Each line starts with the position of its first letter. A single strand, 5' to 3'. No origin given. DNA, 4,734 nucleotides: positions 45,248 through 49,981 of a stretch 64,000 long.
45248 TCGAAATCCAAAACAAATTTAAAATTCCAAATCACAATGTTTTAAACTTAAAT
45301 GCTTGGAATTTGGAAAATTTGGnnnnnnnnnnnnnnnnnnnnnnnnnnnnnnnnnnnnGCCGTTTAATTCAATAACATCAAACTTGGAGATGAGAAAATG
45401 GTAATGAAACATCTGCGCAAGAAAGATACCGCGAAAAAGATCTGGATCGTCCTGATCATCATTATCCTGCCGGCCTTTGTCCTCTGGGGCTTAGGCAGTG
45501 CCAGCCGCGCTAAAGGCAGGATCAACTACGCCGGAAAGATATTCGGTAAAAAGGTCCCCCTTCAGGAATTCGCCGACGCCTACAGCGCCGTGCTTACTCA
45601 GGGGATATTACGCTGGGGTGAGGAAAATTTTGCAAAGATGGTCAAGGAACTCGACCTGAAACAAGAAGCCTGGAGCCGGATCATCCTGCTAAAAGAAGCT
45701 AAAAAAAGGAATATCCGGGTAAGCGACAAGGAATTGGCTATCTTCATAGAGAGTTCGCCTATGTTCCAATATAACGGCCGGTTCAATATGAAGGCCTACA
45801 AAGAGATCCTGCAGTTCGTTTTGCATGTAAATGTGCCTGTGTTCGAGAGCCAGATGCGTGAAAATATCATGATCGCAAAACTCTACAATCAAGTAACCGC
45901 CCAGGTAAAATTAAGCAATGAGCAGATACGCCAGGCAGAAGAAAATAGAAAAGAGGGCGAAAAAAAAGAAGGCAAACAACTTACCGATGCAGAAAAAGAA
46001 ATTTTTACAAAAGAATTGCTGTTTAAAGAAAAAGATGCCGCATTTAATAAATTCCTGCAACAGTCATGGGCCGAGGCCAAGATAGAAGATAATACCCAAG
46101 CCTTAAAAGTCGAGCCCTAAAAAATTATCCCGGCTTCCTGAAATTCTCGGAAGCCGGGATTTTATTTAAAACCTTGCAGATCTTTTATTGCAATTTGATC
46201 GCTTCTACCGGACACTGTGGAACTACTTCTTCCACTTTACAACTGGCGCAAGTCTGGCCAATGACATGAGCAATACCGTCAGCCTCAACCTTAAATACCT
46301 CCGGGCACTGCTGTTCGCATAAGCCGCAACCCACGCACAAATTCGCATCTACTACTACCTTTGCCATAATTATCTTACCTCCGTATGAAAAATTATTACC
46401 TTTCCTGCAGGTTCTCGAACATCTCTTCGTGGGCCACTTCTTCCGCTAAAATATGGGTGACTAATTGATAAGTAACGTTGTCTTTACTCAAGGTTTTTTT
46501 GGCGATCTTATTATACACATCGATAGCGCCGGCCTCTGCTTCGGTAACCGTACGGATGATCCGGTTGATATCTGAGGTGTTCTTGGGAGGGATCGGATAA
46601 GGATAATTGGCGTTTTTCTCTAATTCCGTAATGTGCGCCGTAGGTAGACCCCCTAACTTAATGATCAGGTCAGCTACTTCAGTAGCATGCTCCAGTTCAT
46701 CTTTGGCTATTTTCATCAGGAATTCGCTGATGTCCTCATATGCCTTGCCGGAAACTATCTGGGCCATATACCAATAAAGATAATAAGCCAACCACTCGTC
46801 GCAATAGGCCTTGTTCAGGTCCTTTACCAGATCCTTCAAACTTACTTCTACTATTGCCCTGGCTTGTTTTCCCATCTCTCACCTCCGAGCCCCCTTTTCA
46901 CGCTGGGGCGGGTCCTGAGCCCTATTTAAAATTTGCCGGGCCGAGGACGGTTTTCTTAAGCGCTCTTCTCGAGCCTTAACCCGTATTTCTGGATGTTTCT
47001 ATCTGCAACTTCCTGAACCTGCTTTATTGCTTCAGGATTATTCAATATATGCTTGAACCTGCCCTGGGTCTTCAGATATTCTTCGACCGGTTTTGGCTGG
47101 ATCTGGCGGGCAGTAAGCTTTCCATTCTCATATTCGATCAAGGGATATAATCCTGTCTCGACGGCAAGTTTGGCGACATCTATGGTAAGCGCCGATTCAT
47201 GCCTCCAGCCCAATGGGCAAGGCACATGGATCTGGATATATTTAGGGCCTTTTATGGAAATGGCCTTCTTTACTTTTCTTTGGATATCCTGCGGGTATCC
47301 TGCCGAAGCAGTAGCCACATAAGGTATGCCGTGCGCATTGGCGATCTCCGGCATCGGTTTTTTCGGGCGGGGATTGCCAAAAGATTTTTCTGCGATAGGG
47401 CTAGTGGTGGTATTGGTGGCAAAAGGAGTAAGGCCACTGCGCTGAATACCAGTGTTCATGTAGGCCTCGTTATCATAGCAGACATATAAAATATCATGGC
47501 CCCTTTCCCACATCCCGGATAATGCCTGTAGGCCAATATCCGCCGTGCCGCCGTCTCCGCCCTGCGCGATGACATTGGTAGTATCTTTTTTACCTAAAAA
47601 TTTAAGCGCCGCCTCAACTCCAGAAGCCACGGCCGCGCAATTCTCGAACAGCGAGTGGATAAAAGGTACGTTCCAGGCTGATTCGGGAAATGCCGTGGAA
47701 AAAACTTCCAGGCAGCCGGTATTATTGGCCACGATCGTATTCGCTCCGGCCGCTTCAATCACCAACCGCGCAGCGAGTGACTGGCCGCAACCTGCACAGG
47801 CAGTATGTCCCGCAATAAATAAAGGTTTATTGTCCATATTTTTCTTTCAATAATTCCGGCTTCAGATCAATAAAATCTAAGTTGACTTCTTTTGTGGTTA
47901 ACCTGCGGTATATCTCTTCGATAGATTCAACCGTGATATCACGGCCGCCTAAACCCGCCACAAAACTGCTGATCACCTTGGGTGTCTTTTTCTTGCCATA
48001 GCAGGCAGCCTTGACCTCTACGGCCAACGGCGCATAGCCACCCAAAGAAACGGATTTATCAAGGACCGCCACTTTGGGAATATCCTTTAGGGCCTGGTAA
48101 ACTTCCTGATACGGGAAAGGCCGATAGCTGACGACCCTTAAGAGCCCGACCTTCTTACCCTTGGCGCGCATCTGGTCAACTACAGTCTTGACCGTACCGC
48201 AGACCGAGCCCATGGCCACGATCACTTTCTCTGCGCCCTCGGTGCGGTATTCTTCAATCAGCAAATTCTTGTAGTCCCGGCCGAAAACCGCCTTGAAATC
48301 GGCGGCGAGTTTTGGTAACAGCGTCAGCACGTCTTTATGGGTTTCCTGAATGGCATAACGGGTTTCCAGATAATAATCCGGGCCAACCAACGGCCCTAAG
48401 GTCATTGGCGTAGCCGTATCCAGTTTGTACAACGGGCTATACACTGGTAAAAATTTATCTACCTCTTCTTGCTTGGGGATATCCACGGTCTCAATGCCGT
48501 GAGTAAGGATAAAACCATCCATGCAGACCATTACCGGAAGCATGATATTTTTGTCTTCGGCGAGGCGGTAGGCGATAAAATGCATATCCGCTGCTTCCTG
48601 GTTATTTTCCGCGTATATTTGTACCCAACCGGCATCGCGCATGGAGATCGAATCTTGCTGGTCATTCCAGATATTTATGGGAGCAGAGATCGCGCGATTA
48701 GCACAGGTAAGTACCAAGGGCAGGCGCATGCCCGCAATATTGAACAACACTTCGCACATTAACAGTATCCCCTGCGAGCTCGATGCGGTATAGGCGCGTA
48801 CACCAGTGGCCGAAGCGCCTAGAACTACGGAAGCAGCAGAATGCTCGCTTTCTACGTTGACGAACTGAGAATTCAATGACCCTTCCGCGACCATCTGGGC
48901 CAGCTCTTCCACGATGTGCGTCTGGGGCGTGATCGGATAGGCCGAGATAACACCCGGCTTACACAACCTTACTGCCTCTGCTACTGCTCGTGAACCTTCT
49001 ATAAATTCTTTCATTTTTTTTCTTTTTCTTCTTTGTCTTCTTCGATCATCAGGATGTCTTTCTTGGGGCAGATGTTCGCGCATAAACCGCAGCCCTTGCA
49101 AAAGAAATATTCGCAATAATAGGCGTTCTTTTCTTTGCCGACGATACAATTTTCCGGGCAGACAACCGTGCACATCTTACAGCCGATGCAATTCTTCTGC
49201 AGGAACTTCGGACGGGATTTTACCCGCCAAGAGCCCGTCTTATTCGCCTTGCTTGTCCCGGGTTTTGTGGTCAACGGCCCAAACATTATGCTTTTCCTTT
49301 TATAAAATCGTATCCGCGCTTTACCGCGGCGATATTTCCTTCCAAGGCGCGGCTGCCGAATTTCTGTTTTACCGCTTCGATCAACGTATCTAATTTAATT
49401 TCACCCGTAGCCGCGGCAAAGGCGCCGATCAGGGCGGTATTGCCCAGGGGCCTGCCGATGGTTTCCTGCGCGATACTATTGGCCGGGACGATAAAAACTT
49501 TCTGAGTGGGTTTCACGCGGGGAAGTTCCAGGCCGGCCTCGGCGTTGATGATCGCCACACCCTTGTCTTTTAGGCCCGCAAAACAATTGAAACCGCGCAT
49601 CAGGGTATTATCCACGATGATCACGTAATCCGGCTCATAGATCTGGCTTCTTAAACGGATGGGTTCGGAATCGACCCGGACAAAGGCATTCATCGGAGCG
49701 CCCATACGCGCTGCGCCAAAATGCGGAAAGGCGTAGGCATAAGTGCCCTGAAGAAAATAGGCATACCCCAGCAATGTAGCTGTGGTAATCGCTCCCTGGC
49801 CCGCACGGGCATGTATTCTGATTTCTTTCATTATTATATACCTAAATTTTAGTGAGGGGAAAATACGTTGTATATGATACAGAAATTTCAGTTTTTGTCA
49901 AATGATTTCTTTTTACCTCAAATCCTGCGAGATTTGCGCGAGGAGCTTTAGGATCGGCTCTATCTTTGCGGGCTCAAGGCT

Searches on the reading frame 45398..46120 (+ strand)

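Call 72: search_protein_families(library=pfam, proteins=[window:45398-46120:+], max_evalue=0.00001)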
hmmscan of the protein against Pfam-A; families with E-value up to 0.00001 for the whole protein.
window:45398-46120:+ (240 aa): 2 families
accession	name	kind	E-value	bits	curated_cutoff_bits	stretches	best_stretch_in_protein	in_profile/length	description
PF13624.11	SurA_N_3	-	2.8e-25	89.5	27.2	1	3-162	2-161/162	SurA-like N-terminal domain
PF13623.11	SurA_N_2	-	1.2e-20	74.3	28.5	1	11-138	7-145/145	SurA-like N-terminal domain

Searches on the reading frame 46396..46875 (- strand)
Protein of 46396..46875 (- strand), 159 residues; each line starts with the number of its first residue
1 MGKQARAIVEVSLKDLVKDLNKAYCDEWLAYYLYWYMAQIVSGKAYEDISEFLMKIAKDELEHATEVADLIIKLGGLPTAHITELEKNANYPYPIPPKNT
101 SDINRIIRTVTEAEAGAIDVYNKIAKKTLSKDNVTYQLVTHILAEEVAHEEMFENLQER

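Call 72: search_protein_families(library=pfam, proteins=[window:46396-46875:-], max_evalue=0.00001)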
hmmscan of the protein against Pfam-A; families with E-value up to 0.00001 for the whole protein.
window:46396-46875:- (159 aa): 3 families
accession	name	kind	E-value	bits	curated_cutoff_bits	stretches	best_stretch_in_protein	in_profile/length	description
PF00210.30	Ferritin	-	4e-27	95.3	24.5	1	18-157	2-136/142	Ferritin-like domain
PF02915.23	Rubrerythrin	-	7.3e-12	46.3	22.8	1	20-156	3-136/137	Rubrerythrin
PF03232.19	COQ7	-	2.3e-06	27.8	23.5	0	103-158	3-57/169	Ubiquinone biosynthesis protein COQ7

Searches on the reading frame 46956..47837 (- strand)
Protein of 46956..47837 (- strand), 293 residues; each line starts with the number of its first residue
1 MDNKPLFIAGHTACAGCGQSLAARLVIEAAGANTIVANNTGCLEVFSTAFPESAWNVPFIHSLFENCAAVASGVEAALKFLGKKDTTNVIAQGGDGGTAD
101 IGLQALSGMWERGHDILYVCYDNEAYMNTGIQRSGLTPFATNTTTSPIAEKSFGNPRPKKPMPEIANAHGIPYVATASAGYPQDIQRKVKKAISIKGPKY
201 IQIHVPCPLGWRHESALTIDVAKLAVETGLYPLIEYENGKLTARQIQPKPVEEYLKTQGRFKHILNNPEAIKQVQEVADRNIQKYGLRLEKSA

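Call 73: search_protein_families(library=pfam, proteins=[window:46956-47837:-], max_evalue=0.00001)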
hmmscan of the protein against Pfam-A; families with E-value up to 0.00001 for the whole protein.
window:46956-47837:- (293 aa): 1 family
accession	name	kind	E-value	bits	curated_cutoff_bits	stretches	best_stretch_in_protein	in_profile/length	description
PF02775.26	TPP_enzyme_C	-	9.8e-21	74.6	21.9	1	40-203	2-151/151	Thiamine pyrophosphate enzyme, C-terminal TPP binding domain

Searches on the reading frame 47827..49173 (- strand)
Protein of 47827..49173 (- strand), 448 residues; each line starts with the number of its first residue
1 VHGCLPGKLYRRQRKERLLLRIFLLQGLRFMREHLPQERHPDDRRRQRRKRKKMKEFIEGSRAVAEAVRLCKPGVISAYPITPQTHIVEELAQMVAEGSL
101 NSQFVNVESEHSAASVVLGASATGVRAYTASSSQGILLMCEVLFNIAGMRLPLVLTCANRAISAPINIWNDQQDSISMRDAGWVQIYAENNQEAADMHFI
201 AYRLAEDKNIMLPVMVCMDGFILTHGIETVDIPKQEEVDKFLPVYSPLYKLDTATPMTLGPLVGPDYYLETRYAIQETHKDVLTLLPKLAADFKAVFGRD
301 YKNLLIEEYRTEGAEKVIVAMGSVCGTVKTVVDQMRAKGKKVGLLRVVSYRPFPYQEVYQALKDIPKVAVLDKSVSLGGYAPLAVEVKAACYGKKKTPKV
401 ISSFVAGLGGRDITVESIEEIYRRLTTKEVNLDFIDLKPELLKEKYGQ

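Call 40: search_protein_families(library=pfam, proteins=[window:47827-49173:-], max_evalue=0.00001)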
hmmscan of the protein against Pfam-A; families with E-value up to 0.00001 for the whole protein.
window:47827-49173:- (448 aa): 2 families
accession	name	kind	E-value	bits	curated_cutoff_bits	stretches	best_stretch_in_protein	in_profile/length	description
PF01855.24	POR_N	-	8.6e-71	238.8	27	1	67-282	2-222/231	Pyruvate flavodoxin/ferredoxin oxidoreductase, thiamine diP-bdg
PF17147.9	PFOR_II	-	1.1e-31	109.6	27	1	314-418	1-102/102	Pyruvate:ferredoxin oxidoreductase core domain II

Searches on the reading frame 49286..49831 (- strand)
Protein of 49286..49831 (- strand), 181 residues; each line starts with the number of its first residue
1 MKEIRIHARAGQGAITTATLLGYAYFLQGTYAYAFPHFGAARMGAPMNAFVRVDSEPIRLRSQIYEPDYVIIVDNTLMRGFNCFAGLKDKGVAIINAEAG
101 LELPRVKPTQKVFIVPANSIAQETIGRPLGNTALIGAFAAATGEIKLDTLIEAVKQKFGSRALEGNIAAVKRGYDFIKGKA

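Call 73: search_protein_families(library=pfam, proteins=[window:49286-49831:-], max_evalue=0.00001)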
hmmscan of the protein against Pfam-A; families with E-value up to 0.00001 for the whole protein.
window:49286-49831:- (181 aa): 1 family
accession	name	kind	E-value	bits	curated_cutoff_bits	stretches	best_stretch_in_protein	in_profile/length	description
PF01558.24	POR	-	8e-40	137.2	27.4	1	10-175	1-173/173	Pyruvate ferredoxin/flavodoxin oxidoreductase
